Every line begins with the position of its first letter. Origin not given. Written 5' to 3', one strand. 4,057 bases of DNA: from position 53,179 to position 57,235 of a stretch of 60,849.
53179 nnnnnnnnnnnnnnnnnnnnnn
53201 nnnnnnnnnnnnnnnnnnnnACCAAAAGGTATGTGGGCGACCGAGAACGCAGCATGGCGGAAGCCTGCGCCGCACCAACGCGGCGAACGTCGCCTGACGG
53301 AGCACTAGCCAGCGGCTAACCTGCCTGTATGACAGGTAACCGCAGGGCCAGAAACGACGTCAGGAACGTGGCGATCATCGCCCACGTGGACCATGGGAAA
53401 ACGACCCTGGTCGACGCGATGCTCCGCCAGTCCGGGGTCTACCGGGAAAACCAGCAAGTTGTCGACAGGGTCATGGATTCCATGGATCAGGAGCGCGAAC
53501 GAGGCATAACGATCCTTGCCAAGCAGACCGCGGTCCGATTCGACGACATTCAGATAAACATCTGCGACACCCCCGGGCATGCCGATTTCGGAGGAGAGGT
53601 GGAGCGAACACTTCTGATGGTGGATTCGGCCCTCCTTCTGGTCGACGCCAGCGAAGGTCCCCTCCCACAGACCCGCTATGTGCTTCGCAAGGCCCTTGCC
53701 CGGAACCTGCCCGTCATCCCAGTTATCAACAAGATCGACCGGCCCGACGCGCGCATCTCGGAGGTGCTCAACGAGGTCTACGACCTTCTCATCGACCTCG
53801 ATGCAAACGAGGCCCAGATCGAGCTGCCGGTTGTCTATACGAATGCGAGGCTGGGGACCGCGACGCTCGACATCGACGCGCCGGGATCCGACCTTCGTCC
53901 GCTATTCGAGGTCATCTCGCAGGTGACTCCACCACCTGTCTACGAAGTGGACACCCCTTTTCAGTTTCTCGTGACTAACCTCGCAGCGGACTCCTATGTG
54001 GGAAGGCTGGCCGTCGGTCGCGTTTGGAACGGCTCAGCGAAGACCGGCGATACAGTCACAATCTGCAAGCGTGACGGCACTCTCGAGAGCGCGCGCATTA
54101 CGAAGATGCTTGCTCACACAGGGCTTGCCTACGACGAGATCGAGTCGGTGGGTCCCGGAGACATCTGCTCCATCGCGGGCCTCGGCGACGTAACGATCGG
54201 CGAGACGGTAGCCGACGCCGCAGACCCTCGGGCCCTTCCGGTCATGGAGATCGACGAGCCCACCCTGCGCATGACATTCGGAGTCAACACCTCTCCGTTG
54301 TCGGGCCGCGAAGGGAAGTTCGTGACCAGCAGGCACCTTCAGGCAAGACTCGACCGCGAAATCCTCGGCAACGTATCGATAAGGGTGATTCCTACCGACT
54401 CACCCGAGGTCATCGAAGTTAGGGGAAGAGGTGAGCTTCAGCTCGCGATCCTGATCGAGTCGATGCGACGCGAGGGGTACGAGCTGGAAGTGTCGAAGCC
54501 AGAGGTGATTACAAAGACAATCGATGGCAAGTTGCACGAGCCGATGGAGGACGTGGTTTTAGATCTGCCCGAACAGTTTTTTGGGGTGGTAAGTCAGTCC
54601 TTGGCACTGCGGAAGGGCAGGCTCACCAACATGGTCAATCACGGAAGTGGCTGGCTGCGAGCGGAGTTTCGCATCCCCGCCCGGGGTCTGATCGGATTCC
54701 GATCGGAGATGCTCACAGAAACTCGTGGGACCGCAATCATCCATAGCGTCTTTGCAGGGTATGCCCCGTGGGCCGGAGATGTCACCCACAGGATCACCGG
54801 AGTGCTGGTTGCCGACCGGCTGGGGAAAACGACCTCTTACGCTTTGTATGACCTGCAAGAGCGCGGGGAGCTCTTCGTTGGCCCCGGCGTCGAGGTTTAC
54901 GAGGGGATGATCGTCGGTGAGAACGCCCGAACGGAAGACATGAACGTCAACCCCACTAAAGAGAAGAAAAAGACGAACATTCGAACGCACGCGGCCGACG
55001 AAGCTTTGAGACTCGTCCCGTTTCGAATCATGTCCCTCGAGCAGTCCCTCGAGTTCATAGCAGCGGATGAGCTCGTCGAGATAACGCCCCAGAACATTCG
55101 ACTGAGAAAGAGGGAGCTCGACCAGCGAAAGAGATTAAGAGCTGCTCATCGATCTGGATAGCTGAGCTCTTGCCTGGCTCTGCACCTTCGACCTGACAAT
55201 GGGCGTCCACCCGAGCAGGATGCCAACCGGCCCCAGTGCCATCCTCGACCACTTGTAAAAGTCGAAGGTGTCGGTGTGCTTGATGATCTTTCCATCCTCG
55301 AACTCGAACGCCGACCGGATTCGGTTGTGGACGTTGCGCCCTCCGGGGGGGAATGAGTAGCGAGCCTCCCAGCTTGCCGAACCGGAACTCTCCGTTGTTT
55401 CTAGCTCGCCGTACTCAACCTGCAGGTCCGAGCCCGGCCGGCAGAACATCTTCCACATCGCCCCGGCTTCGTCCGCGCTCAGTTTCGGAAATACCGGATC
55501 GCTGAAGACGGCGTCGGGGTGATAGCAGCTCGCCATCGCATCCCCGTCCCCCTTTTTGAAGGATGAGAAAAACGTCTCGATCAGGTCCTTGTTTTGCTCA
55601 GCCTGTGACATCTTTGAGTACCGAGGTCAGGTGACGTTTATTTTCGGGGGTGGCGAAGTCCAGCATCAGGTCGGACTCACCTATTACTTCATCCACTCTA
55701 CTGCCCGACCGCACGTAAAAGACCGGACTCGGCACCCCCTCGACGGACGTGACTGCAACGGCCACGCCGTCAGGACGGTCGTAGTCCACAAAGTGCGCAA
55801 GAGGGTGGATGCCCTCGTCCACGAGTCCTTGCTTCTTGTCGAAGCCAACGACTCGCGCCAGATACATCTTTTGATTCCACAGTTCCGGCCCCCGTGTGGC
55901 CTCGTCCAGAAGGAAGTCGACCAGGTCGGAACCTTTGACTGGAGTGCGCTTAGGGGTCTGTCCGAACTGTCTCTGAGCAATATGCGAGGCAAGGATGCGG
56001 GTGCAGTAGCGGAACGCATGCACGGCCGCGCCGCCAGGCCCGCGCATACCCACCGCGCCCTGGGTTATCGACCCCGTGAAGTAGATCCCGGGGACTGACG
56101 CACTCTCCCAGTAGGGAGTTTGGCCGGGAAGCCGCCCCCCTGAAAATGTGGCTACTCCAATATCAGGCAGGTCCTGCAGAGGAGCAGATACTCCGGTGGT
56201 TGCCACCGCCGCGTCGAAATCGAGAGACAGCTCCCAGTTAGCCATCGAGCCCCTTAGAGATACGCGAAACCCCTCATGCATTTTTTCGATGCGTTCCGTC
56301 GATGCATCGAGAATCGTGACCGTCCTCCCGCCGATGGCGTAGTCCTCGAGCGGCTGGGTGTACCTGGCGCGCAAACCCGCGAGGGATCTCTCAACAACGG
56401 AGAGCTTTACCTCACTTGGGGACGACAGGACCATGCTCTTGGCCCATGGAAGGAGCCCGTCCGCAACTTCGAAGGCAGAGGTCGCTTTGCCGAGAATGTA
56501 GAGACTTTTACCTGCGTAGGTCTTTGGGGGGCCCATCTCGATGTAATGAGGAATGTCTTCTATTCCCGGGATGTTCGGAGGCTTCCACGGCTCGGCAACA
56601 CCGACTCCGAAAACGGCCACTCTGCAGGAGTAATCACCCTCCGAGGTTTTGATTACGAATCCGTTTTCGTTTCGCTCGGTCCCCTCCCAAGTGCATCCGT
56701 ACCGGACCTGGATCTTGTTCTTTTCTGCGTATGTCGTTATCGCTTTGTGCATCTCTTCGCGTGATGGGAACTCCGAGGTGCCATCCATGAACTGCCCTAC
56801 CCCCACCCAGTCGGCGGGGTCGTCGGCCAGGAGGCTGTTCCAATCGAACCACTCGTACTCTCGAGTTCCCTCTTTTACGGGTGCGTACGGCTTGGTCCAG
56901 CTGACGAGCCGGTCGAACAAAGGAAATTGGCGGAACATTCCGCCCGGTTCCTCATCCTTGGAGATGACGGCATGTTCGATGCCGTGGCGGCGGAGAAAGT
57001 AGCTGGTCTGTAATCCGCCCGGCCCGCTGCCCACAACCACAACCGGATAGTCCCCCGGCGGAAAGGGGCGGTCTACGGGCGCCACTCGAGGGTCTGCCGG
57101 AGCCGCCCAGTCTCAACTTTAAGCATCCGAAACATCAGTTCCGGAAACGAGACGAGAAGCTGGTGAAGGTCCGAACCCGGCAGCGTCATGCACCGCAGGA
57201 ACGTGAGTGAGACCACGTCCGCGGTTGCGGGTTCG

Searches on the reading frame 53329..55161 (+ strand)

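Call 73: search_protein_families(library=pfam, proteins=[window:53329-55161:+], max_evalue=0.0001)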
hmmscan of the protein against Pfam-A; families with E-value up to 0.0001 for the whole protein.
window:53329-55161:+ (610 aa): 6 families
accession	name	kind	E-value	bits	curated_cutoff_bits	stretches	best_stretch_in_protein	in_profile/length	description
PF00009.33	GTP_EFTU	-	2.2e-52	177.8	26.5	1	10-201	2-187/188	Elongation factor Tu GTP binding domain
PF21018.2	BipA_C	-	9.7e-46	154.5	23.8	1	490-598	1-109/110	TypA/BipA C-terminal domain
PF00679.30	EFG_C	-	1.3e-20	73.6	27.9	1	402-487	2-87/89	Elongation factor G C-terminus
PF03144.31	GTP_EFTU_D2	-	1.1e-11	45.4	30.3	1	225-294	1-72/73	Elongation factor Tu domain 2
PF22042.2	EF-G_D2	-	2.4e-11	44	27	1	210-295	1-82/84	Elongation factor G domain 2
PF01926.29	MMR_HSR1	-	1.7e-05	25.3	21.9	1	14-135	2-113/113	50S ribosome-binding GTPase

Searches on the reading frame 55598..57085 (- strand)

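Call 73: search_protein_families(library=pfam, proteins=[window:55598-57085:-], max_evalue=0.0001)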
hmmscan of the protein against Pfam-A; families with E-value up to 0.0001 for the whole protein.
window:55598-57085:- (495 aa): 5 families
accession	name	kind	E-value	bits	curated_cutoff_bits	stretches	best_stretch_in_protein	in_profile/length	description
PF13738.12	Pyr_redox_3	-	2.1e-23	83.5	30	1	16-338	1-305/305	Pyridine nucleotide-disulphide oxidoreductase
PF07992.20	Pyr_redox_2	-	7.3e-11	42.5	26.1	1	14-342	2-278/291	Pyridine nucleotide-disulphide oxidoreductase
PF01494.25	FAD_binding_3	-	1e-06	28.7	22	1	13-47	2-36/349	FAD binding domain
PF13450.12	NAD_binding_8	-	1.1e-05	26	21.9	1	17-54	1-38/68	NAD(P)-binding Rossmann-like domain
PF00070.33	Pyr_redox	-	2.8e-05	25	22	0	15-48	2-35/82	Pyridine nucleotide-disulphide oxidoreductase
